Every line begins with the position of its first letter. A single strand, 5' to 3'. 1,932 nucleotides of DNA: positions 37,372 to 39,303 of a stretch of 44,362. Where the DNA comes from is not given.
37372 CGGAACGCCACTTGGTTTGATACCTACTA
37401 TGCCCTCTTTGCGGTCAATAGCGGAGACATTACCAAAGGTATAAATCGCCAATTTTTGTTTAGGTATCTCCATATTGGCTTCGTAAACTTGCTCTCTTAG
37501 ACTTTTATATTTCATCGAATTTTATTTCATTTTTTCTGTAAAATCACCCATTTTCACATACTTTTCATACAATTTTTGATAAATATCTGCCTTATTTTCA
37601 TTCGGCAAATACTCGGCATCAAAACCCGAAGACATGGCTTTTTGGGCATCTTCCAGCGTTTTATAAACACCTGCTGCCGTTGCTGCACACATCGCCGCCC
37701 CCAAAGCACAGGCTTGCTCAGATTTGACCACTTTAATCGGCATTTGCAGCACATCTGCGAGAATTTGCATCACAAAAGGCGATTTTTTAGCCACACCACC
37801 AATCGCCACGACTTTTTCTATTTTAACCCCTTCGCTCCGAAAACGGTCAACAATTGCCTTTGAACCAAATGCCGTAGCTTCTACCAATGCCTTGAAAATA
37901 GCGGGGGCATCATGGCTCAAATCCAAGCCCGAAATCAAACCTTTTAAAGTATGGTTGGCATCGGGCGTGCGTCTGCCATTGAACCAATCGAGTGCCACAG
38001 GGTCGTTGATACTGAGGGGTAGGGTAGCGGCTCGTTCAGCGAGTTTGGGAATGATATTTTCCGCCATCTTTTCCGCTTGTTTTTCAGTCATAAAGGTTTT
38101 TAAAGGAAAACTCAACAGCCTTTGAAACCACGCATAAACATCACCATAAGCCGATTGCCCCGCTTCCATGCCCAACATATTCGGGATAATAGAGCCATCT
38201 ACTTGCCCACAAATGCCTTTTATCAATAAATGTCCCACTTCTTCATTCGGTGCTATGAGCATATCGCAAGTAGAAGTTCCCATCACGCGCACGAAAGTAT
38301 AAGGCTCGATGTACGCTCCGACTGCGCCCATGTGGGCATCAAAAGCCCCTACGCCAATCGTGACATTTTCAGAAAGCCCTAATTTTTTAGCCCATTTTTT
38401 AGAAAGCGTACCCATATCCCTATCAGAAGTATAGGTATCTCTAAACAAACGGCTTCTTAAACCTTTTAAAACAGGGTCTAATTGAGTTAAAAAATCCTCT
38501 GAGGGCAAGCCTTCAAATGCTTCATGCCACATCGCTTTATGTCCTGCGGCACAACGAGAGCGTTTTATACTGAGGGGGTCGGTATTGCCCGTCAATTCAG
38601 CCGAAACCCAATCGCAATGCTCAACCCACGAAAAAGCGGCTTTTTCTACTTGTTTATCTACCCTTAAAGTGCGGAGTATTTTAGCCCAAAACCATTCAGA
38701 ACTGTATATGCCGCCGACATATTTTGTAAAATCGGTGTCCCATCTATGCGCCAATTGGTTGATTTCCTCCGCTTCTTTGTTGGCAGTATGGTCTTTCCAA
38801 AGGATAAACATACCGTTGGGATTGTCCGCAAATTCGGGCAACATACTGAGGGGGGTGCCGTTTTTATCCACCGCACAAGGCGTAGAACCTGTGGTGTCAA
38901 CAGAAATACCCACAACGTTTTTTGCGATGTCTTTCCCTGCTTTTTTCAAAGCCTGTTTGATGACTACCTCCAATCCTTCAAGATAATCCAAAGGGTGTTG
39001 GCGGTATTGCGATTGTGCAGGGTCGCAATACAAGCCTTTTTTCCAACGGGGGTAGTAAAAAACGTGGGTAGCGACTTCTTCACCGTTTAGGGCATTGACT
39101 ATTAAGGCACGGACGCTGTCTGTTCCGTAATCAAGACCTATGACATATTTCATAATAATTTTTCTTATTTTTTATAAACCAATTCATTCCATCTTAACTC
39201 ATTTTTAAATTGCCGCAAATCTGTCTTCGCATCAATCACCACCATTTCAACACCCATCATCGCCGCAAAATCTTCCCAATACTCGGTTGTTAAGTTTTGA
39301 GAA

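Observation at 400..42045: Hyper-abundant non-palindromic 11-mer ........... in genes and spacers (uptake-sequence-like genomic signature)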

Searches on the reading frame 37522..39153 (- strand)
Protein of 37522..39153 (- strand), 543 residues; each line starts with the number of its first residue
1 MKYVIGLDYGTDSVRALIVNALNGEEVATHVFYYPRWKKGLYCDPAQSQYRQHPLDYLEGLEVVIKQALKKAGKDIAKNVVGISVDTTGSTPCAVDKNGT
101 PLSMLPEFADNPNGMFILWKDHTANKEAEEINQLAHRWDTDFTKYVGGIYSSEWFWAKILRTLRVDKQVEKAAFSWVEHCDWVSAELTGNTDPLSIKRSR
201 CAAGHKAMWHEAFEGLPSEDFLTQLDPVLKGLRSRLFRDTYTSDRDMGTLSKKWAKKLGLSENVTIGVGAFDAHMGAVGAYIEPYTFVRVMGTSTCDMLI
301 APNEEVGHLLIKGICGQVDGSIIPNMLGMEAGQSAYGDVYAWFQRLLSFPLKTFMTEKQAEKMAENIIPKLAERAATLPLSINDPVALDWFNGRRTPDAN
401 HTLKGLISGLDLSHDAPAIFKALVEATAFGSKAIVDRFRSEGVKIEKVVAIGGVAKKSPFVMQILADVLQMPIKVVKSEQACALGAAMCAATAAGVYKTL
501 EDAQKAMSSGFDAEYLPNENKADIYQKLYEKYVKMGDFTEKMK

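Call 9: search_protein_families(library=ncbifam, proteins=[window:37522-39153:-])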
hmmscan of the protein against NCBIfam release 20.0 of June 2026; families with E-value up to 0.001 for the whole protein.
window:37522-39153:- (543 aa): 10 families
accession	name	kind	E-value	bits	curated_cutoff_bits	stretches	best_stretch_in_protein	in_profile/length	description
NF003154.0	PRK04123.1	equivalog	2.4e-226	752.7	428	1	1-539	3-537/554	ribulokinase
TIGR01234.1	L-ribulokinase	equivalog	1.3e-189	631.5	583.25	1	2-541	1-532/536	ribulokinase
TIGR01315.1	5C_CHO_kinase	subfamily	3.2e-53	181.3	408.7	1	4-535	2-533/541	FGGY family pentulose kinase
TIGR01312.1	XylB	equivalog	8e-47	159.9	380.25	1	5-535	1-479/481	xylulokinase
NF008187.0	PRK10939.1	equivalog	2.8e-27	95.5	528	1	1-535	3-499/521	autoinducer-2 kinase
TIGR01311.1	glycerol_kin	equivalog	1.3e-23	83.1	590.35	1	391-530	347-484/496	glycerol kinase GlpK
NF000756.0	PRK00047.1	subfamily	1.4e-17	63.2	498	1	391-523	349-479/502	glycerol kinase GlpK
TIGR01314.1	gntK_FGGY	equivalog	3.5e-15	55.5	648.55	1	390-535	346-489/505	gluconokinase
TIGR02628.1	fuculo_kin_coli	equivalog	4.6e-14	52.2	470.9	1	5-509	4-457/465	L-fuculokinase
NF011601.0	PRK15027.1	equivalog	4.7e-11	41.8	912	1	381-534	323-474/484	xylulokinase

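Call 18: find_encoding_contigs(protein=window:37522-39153:-, flank=10000, max_places=6)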
Protein window:37522-39153:- (543 aa): 4 contigs read that carry it; 4 places shown.
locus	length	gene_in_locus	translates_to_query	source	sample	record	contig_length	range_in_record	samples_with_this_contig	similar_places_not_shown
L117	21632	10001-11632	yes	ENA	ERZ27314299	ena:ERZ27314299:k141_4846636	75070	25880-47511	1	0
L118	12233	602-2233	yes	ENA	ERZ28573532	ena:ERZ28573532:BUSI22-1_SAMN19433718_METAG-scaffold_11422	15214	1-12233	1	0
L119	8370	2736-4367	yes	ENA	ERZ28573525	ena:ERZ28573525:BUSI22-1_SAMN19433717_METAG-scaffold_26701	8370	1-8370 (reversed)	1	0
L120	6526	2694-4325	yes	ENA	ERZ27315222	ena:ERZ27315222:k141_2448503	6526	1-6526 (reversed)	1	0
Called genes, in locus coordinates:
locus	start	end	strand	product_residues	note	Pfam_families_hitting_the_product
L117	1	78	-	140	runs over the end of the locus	-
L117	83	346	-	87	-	-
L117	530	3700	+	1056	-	PF13620:CarboxypepD_reg, PF13715:CarbopepD_reg_2, PF07715:Plug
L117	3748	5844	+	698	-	PF14322:SusD-like_3, PF07980:SusD_RagB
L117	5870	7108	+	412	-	PF16409:DUF5017 (weak)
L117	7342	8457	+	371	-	PF13776:DUF4172, PF02661:Fic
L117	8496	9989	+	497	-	PF02610:AraA_N, PF24856:AraA_central, PF11762:Arabinose_Iso_C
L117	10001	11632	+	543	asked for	PF00370:FGGY_N, PF02782:FGGY_C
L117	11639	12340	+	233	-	PF00596:Aldolase_II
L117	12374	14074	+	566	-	PF00474:SSF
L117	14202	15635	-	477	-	PF01637:ATPase_2, PF13191:AAA_16, PF13173:AAA_14 (weak)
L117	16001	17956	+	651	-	PF02837:Glyco_hydro_2_N, PF22666:Glyco_hydro_2_N2, PF00703:Glyco_hydro_2, PF02836:Glyco_hydro_2_C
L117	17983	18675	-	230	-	PF13707:RloB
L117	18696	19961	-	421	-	PF02463:SMC_N (faint), PF13304:AAA_21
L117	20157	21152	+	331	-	PF04616:Glyco_hydro_43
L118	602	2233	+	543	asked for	PF00370:FGGY_N, PF02782:FGGY_C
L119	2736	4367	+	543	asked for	PF00370:FGGY_N, PF02782:FGGY_C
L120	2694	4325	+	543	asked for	PF00370:FGGY_N, PF02782:FGGY_C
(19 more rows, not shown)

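Call 19: find_homologous_proteins(query=window:37522-39153:-, max_evalue=1e-100)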
Query window:37522-39153:- (543 aa): 8000 proteins with E <= 1e-100 among 8000 candidates; the best 120 are listed.
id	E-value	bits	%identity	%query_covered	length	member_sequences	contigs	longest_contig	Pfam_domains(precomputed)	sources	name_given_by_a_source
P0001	0.0e+0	1251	100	100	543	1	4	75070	PF00370.28,PF02782.23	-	-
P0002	0.0e+0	1146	91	99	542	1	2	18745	PF00370.28,PF02782.23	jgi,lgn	jgi:L-ribulokinase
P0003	0.0e+0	1119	89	99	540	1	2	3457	PF00370.28,PF02782.23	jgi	jgi:L-ribulokinase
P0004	0.0e+0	1113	89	99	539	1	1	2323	PF00370.28,PF02782.23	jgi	jgi:L-ribulokinase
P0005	0.0e+0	1067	85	100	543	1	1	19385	PF00370.28,PF02782.23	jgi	jgi:L-ribulokinase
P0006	0.0e+0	1063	85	100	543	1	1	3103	PF00370.28,PF02782.23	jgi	jgi:L-ribulokinase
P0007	0.0e+0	1055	84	100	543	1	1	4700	PF00370.28,PF02782.23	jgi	jgi:L-ribulokinase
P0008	0.0e+0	1038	81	100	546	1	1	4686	PF00370.28,PF02782.23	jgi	jgi:L-ribulokinase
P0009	0.0e+0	1036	82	100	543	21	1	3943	PF00370.28,PF02782.23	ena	-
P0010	0.0e+0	1036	82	100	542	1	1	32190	PF00370.28,PF02782.23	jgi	jgi:L-ribulokinase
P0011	0.0e+0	1034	81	99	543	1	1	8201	PF00370.28,PF02782.23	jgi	jgi:L-ribulokinase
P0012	0.0e+0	1033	81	100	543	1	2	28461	PF00370.28,PF02782.23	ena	-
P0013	0.0e+0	1032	81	100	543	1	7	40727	PF00370.28,PF02782.23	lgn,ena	-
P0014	0.0e+0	1032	81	100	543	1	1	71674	PF00370.28,PF02782.23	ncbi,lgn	-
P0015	0.0e+0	1030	81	100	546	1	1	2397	PF00370.28,PF02782.23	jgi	jgi:L-ribulokinase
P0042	0.0e+0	1013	80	100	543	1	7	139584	PF00370.28,PF02782.23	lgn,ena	-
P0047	0.0e+0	1010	79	100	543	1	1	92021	PF00370.28,PF02782.23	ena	-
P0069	7.2e-292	987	77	100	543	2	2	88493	PF00370.28,PF02782.23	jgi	jgi:L-ribulokinase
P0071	1.2e-290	983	78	100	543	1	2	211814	PF00370.28,PF02782.23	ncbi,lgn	-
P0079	8.4e-283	957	75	100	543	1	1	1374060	PF00370.28,PF02782.23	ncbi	-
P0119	4.5e-277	939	73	99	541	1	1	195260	PF00370.28,PF02782.23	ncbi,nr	ncbi:MAG: ribulokinase [Lewinellaceae bacterium]|nr:ribulokinase [Lewinellaceae bacterium]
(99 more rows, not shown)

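Call 20: find_encoding_contigs(protein=P0002, flank=10000, max_places=1)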
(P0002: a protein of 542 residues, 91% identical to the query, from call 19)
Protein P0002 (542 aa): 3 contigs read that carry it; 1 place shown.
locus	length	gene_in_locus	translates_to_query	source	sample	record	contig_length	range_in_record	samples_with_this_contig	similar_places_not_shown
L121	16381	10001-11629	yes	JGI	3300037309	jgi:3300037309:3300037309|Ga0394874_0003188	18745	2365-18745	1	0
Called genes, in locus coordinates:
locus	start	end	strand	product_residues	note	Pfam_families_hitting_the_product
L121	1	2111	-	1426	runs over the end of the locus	PF07494:Reg_prop (faint), PF07495:Y_Y_Y, PF00512:HisKA, PF02518:HATPase_c, PF00072:Response_reg, PF00165:HTH_AraC, PF12833:HTH_18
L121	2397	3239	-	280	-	PF02498:Bro-N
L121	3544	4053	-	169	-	PF16586:DUF5060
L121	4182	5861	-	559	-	PF03235:GmrSD_N, PF07510:GmrSD_C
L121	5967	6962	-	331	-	PF04616:Glyco_hydro_43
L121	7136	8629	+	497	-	PF02610:AraA_N, PF24856:AraA_central, PF11762:Arabinose_Iso_C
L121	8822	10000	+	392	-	PF01263:Aldose_epim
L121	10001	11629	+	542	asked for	PF00370:FGGY_N, PF02782:FGGY_C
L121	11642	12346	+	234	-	PF00596:Aldolase_II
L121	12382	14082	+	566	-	PF00474:SSF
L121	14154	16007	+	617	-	PF18962:Por_Secre_tail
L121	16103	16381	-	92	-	?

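Call 21: find_encoding_contigs(protein=P0005, flank=10000, max_places=1)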
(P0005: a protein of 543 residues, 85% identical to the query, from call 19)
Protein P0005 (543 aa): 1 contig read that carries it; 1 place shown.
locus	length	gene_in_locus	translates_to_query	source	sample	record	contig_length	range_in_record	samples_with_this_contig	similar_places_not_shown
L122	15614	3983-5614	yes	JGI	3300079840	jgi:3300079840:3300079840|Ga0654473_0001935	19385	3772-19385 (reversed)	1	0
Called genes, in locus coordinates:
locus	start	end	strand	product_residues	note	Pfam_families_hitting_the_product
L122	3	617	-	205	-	?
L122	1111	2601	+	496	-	PF02610:AraA_N, PF24856:AraA_central, PF11762:Arabinose_Iso_C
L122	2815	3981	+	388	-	PF01263:Aldose_epim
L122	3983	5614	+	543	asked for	PF00370:FGGY_N, PF02782:FGGY_C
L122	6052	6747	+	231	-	PF00596:Aldolase_II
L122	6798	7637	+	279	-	PF02498:Bro-N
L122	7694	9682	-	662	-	PF02705:K_trans, PF22776:K_trans_C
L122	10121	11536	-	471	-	PF02321:OEP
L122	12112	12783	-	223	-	PF02463:SMC_N (weak), PF00005:ABC_tran, PF13304:AAA_21 (faint)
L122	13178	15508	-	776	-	PF12704:MacB_PCD, PF02687:FtsX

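Call 22: find_encoding_contigs(protein=P0014, flank=10000, max_places=1)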
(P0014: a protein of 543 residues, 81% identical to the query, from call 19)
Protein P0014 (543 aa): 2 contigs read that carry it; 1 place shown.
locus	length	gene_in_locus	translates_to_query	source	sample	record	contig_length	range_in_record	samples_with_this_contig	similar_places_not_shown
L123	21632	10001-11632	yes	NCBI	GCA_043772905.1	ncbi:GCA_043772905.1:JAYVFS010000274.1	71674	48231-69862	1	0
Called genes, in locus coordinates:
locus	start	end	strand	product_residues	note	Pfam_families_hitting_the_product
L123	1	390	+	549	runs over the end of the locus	PF00342:PGI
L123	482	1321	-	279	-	PF02498:Bro-N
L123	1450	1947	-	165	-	PF01050:MannoseP_isomer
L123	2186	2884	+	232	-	PF00293:NUDIX, PF19368:WHD_AraR, PF21906:WHD_NrtR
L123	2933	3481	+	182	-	PF00583:Acetyltransf_1, PF13302:Acetyltransf_3, PF13420:Acetyltransf_4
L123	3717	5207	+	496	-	PF02610:AraA_N, PF24856:AraA_central, PF11762:Arabinose_Iso_C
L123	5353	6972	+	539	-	PF00474:SSF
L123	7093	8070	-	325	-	PF02588:YitT_membrane, PF19700:DUF6198 (weak), PF10035:DUF2179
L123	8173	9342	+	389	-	PF01263:Aldose_epim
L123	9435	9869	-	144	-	PF09912:DUF2141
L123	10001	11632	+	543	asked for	PF00370:FGGY_N, PF02782:FGGY_C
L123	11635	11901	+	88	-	-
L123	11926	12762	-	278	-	PF02498:Bro-N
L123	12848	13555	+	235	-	PF00596:Aldolase_II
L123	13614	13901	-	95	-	PF05685:Uma2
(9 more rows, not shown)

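Call 23: find_encoding_contigs(protein=P0042, flank=10000, max_places=1)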
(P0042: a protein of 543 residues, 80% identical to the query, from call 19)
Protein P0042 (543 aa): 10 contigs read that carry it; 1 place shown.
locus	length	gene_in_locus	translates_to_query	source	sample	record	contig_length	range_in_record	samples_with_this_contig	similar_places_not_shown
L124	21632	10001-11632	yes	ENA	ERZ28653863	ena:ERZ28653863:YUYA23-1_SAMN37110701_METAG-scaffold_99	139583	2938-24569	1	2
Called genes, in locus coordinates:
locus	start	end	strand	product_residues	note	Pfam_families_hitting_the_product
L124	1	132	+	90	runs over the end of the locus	PF04383:KilA-N (weak)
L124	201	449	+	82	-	-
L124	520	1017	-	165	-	PF01050:MannoseP_isomer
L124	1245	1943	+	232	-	PF00293:NUDIX, PF19368:WHD_AraR, PF21906:WHD_NrtR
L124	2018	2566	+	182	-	PF13302:Acetyltransf_3, PF13420:Acetyltransf_4 (weak), PF00583:Acetyltransf_1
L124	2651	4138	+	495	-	PF02610:AraA_N, PF24856:AraA_central, PF11762:Arabinose_Iso_C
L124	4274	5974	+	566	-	PF00474:SSF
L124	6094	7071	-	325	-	PF02588:YitT_membrane, PF10035:DUF2179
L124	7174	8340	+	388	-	PF01263:Aldose_epim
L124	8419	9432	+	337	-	PF13310:Virulence_RhuM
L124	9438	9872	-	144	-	PF09912:DUF2141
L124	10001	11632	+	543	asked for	PF00370:FGGY_N, PF02782:FGGY_C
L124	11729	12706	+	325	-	PF13310:Virulence_RhuM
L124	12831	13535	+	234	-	PF00596:Aldolase_II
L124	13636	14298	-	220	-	PF05685:Uma2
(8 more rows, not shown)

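Call 24: find_encoding_contigs(protein=P0071, flank=10000, max_places=1)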
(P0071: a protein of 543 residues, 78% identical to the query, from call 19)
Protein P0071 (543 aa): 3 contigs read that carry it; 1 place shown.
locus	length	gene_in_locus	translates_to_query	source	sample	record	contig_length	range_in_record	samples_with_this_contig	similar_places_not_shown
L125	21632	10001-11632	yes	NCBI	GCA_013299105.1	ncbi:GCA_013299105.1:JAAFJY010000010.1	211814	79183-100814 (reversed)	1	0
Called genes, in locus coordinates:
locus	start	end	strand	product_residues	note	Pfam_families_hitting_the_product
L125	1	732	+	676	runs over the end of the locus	PF07584:BatA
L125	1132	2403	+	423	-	PF01979:Amidohydro_1 (faint), PF12890:DHOase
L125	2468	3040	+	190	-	PF13858:DUF4199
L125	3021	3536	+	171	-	PF13858:DUF4199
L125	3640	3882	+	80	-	-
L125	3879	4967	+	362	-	PF00535:Glycos_transf_2, PF10111:Glyco_tranf_2_2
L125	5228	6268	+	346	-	PF01370:Epimerase, PF16363:GDP_Man_Dehyd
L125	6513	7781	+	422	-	PF00534:Glycos_transf_1, PF13692:Glyco_trans_1_4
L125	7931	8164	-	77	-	-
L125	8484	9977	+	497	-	PF02610:AraA_N, PF24856:AraA_central, PF11762:Arabinose_Iso_C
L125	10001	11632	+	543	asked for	PF00370:FGGY_N, PF02782:FGGY_C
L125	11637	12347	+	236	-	PF00596:Aldolase_II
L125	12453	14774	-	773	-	PF02771:Acyl-CoA_dh_N, PF02770:Acyl-CoA_dh_M, PF00441:Acyl-CoA_dh_1, PF22924:ACOX_C_alpha1, PF01756:ACOX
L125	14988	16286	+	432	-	PF07690:MFS_1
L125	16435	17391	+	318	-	PF13489:Methyltransf_23, PF13847:Methyltransf_31 (weak), PF08241:Methyltransf_11, PF08242:Methyltransf_12, PF13649:Methyltransf_25 (weak)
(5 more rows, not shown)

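Call 25: find_encoding_contigs(protein=P0079, flank=10000, max_places=1)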
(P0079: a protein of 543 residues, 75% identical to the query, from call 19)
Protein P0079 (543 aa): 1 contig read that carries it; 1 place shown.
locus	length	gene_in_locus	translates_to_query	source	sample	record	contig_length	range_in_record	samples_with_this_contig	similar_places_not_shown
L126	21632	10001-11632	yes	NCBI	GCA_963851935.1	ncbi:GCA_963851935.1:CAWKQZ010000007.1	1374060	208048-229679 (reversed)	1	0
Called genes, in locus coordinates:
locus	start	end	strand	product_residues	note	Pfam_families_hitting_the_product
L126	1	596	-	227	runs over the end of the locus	PF00072:Response_reg, PF00486:Trans_reg_C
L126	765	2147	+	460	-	PF01569:PAP2, PF22778:VCPO_2nd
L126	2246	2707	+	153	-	-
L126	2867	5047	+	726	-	PF07715:Plug, PF00593:TonB_dep_Rec_b-barrel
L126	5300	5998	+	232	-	PF00293:NUDIX, PF19368:WHD_AraR, PF21906:WHD_NrtR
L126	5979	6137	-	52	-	-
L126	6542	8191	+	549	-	PF22848:ASD1_dom, PF06964:Alpha-L-AF_C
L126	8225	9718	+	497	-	PF02610:AraA_N, PF24856:AraA_central, PF11762:Arabinose_Iso_C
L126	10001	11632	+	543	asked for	PF00370:FGGY_N, PF02782:FGGY_C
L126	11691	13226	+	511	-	PF22848:ASD1_dom, PF06964:Alpha-L-AF_C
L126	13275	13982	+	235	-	PF00596:Aldolase_II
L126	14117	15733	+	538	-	PF00474:SSF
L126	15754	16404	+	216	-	PF00702:Hydrolase, PF13419:HAD_2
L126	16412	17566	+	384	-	PF01263:Aldose_epim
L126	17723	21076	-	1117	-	PF00930:DPPIV_N (faint), PF26549:Tricorn_N, PF26550:Tricorn_2nd, PF07676:PD40, PF26549:Tricorn_N, PF01979:Amidohydro_1, PF07969:Amidohydro_3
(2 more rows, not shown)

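Call 26: find_encoding_contigs(protein=P0119, flank=10000, max_places=1)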
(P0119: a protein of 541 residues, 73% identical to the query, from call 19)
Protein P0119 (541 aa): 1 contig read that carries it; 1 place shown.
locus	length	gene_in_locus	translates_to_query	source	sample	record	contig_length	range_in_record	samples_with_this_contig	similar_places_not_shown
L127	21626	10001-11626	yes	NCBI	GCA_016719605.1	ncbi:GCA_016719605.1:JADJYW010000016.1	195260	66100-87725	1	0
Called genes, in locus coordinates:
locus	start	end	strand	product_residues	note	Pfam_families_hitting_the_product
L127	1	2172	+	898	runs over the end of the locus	PF07715:Plug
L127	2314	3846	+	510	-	PF14322:SusD-like_3, PF07980:SusD_RagB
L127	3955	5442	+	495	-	PF04616:Glyco_hydro_43, PF16369:GH43_C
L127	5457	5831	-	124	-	PF05635:23S_rRNA_IVP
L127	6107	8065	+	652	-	PF02018:CBM_4_9, PF22848:ASD1_dom, PF06964:Alpha-L-AF_C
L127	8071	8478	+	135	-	PF17801:Melibiase_C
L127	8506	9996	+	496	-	PF02610:AraA_N, PF24856:AraA_central, PF11762:Arabinose_Iso_C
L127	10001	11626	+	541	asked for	PF00370:FGGY_N, PF02782:FGGY_C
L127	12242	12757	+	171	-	PF07944:Beta-AFase-like_GH127_cat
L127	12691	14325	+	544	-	PF07944:Beta-AFase-like_GH127_cat, PF20736:Glyco_hydro127M, PF20737:Glyco_hydro127C, PF00754:F5_F8_type_C (weak), PF22633:F5_F8_type_C_2 (faint)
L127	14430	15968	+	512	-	PF22848:ASD1_dom, PF06964:Alpha-L-AF_C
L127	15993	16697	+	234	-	PF00596:Aldolase_II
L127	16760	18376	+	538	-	PF00474:SSF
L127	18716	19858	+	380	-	PF01263:Aldose_epim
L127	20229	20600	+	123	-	PF13564:DoxX_2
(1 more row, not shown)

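Call 59: find_encoding_contigs(protein=P0047, flank=10000, max_places=1)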
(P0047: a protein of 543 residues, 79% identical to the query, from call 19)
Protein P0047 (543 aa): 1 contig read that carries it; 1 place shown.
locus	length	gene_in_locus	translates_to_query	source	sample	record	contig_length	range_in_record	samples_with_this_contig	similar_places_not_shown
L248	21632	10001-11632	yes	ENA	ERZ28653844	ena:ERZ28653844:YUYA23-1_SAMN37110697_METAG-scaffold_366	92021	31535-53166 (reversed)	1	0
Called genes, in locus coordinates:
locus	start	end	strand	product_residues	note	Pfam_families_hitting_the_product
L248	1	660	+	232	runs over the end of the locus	PF00293:NUDIX, PF19368:WHD_AraR, PF21906:WHD_NrtR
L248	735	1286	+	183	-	PF13302:Acetyltransf_3, PF13420:Acetyltransf_4 (weak), PF00583:Acetyltransf_1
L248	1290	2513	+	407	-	-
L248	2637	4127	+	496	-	PF02610:AraA_N, PF24856:AraA_central, PF11762:Arabinose_Iso_C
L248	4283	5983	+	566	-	PF00474:SSF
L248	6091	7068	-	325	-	PF02588:YitT_membrane, PF10035:DUF2179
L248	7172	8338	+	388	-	PF01263:Aldose_epim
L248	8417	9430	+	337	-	PF13310:Virulence_RhuM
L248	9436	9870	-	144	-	PF09912:DUF2141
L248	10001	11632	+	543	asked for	PF00370:FGGY_N, PF02782:FGGY_C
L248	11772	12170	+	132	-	-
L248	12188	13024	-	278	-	PF02498:Bro-N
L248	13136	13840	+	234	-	PF00596:Aldolase_II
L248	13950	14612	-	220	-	PF05685:Uma2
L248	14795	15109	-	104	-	PF03795:YCII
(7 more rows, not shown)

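Call 60: find_encoding_contigs(protein=P0069, flank=10000, max_places=1)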
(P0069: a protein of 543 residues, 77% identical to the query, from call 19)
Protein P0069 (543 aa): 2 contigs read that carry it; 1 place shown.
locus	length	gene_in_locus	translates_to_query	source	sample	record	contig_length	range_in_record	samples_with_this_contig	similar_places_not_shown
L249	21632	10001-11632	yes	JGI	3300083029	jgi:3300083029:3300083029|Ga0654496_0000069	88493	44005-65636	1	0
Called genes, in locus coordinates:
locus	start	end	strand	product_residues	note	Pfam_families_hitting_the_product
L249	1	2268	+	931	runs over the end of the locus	PF01578:Cytochrom_C_asm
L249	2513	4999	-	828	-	PF17764:PriA_3primeBD, PF00270:DEAD, PF04851:ResIII, PF18319:Zn_ribbon_PriA, PF00271:Helicase_C (weak), PF18074:PriA_C (weak)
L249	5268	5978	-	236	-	-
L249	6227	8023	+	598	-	PF01541:GIY-YIG, PF27096:UvrC_M, PF22920:UvrC_RNaseH, PF08459:UvrC_RNaseH_dom, PF14520:HHH_5 (weak)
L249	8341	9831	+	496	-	PF02610:AraA_N, PF24856:AraA_central, PF11762:Arabinose_Iso_C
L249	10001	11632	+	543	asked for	PF00370:FGGY_N, PF02782:FGGY_C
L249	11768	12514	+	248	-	PF00596:Aldolase_II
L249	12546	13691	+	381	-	PF01263:Aldose_epim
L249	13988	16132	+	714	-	PF22745:Nlig-Ia, PF01653:DNA_ligase_aden, PF03120:OB_DNA_ligase, PF12826:HHH_2, PF00533:BRCT (weak)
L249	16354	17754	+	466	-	PF00578:AhpC-TSA, PF08534:Redoxin, PF00085:Thioredoxin, PF13098:Thioredoxin_2, PF13905:Thioredoxin_8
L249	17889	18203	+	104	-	-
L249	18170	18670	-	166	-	-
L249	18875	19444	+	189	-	PF13640:2OG-FeII_Oxy_3, PF13661:2OG-FeII_Oxy_4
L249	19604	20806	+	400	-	PF00270:DEAD, PF04851:ResIII (weak), PF00271:Helicase_C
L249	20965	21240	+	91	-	-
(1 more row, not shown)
